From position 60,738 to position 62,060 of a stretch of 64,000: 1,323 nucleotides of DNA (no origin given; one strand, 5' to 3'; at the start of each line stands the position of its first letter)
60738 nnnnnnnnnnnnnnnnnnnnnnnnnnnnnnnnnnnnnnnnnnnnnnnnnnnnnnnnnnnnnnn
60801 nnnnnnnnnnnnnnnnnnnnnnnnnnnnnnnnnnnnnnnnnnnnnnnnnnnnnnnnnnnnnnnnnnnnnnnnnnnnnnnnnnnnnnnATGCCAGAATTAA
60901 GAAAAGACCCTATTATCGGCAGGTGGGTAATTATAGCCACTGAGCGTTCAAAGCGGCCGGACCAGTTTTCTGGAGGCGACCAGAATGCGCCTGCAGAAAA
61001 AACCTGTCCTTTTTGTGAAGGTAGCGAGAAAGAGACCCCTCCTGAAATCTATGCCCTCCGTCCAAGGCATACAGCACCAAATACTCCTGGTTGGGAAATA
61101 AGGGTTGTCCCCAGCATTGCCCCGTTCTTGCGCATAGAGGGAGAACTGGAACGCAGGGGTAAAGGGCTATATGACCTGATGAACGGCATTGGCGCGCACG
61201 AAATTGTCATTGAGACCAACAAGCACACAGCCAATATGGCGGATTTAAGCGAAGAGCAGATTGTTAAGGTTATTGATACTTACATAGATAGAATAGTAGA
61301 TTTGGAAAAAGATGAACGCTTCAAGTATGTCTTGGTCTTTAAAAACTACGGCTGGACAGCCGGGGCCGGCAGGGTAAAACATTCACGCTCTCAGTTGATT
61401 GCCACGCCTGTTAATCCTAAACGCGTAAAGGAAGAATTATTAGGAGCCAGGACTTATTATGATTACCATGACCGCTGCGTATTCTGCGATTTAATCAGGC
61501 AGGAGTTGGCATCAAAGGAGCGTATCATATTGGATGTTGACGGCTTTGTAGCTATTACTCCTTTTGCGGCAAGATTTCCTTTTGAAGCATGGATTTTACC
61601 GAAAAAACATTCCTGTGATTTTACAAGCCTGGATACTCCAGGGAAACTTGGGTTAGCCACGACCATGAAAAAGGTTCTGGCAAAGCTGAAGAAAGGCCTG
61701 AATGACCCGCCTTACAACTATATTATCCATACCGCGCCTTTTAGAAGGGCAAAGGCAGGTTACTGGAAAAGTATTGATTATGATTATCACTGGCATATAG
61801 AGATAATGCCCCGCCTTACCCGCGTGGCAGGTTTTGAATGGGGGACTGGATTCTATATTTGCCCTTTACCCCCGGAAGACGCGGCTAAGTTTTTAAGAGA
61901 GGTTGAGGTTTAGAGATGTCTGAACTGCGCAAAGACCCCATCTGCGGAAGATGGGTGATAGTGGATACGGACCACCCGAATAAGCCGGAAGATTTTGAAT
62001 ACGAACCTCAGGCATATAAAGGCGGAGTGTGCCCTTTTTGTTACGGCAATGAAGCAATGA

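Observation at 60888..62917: Tandem GalT-like paralogues; the first has Arg in place of the nucleophilic histidine (HxRxQ instead of HxHxQ)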

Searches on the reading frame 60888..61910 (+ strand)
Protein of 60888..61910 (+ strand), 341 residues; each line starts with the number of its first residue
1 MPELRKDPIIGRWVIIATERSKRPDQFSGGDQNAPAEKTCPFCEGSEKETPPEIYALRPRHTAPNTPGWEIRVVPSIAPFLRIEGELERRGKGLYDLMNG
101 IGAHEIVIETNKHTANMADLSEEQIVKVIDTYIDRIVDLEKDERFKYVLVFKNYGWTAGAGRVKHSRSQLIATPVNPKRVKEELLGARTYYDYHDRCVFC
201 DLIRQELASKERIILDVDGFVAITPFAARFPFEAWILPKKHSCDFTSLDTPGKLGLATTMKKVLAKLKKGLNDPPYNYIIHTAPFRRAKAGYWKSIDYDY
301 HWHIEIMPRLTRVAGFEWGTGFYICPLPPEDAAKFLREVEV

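Call 4: search_protein_families(library=pfam, proteins=[window:60888-61910:+], max_evalue=0.01)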
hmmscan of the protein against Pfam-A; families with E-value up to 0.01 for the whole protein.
window:60888-61910:+ (341 aa): 4 families
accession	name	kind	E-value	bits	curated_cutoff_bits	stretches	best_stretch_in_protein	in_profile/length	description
PF02744.22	GalP_UDP_tr_C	-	1.9e-12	47.6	29.2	1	189-306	7-119/165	Galactose-1-phosphate uridyl transferase, C-terminal domain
PF16285.10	DUF4931_N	-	2e-10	41.3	24.1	1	105-171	54-119/124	Domain of unknown function (DUF4931) N-terminal domain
PF01087.27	GalP_UDP_transf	-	4.9e-10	40.6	22.1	1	93-161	101-169/184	Galactose-1-phosphate uridyl transferase, N-terminal domain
PF16268.10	DUF4921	-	1.4e-09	37.8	28.5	0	111-231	186-301/425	Domain of unknown function (DUF4921)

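Call 5: search_protein_families(library=ncbifam, proteins=[window:60888-61910:+], max_evalue=0.01)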
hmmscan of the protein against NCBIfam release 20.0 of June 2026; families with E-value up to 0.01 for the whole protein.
window:60888-61910:+ (341 aa): 2 families
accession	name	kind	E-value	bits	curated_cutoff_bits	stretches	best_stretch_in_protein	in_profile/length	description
NF008724.0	PRK11720.1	equivalog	3.7e-36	125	448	1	3-316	11-309/348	UDP-glucose--hexose-1-phosphate uridylyltransferase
TIGR00209.1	galT_1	equivalog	2.8e-30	105.5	102.1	1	4-312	13-306/349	galactose-1-phosphate uridylyltransferase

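Call 6: search_solved_structures(query=window:60888-61910:+, show_alignments=3, max_evalue=0.01)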
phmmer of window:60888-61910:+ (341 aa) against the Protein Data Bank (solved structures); distinct sequences matched with E-value up to 0.01: 10.
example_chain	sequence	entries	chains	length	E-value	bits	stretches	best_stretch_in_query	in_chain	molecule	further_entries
1z84_A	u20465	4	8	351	7.6e-73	249.1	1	2-340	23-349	galactose-1-phosphate uridyl transferase-like protein | putative galactose-1-phosphate uridyl transferase | Probable galactose-1-phosphate uridyl transferase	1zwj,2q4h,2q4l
2h39_A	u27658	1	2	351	1.4e-72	248.2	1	2-340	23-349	Probable galactose-1-phosphate uridyl transferase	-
6k5z_A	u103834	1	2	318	1e-31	113.8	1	3-335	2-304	Galactose-1-phosphate uridylyltransferase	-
6k9z_A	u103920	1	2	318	2.6e-31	112.5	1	3-335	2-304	Galactose-1-phosphate uridylyltransferase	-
1hxq_A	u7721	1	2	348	8.5e-21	77.9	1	2-297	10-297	HEXOSE-1-PHOSPHATE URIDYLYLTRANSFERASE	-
1hxp_A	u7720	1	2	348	1.5e-20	77.1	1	2-297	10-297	HEXOSE-1-PHOSPHATE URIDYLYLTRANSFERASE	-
1gup_A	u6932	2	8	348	1.6e-20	77.1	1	2-297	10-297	GALACTOSE-1-PHOSPHATE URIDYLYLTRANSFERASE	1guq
5in3_B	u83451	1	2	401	4.9e-16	62.3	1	122-337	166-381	Galactose-1-phosphate uridylyltransferase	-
6gqd_A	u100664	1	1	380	5e-16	62.3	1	122-337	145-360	Galactose-1-phosphate uridylyltransferase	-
4qvu_A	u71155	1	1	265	0.006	19.2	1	105-172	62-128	Uncharacterized protein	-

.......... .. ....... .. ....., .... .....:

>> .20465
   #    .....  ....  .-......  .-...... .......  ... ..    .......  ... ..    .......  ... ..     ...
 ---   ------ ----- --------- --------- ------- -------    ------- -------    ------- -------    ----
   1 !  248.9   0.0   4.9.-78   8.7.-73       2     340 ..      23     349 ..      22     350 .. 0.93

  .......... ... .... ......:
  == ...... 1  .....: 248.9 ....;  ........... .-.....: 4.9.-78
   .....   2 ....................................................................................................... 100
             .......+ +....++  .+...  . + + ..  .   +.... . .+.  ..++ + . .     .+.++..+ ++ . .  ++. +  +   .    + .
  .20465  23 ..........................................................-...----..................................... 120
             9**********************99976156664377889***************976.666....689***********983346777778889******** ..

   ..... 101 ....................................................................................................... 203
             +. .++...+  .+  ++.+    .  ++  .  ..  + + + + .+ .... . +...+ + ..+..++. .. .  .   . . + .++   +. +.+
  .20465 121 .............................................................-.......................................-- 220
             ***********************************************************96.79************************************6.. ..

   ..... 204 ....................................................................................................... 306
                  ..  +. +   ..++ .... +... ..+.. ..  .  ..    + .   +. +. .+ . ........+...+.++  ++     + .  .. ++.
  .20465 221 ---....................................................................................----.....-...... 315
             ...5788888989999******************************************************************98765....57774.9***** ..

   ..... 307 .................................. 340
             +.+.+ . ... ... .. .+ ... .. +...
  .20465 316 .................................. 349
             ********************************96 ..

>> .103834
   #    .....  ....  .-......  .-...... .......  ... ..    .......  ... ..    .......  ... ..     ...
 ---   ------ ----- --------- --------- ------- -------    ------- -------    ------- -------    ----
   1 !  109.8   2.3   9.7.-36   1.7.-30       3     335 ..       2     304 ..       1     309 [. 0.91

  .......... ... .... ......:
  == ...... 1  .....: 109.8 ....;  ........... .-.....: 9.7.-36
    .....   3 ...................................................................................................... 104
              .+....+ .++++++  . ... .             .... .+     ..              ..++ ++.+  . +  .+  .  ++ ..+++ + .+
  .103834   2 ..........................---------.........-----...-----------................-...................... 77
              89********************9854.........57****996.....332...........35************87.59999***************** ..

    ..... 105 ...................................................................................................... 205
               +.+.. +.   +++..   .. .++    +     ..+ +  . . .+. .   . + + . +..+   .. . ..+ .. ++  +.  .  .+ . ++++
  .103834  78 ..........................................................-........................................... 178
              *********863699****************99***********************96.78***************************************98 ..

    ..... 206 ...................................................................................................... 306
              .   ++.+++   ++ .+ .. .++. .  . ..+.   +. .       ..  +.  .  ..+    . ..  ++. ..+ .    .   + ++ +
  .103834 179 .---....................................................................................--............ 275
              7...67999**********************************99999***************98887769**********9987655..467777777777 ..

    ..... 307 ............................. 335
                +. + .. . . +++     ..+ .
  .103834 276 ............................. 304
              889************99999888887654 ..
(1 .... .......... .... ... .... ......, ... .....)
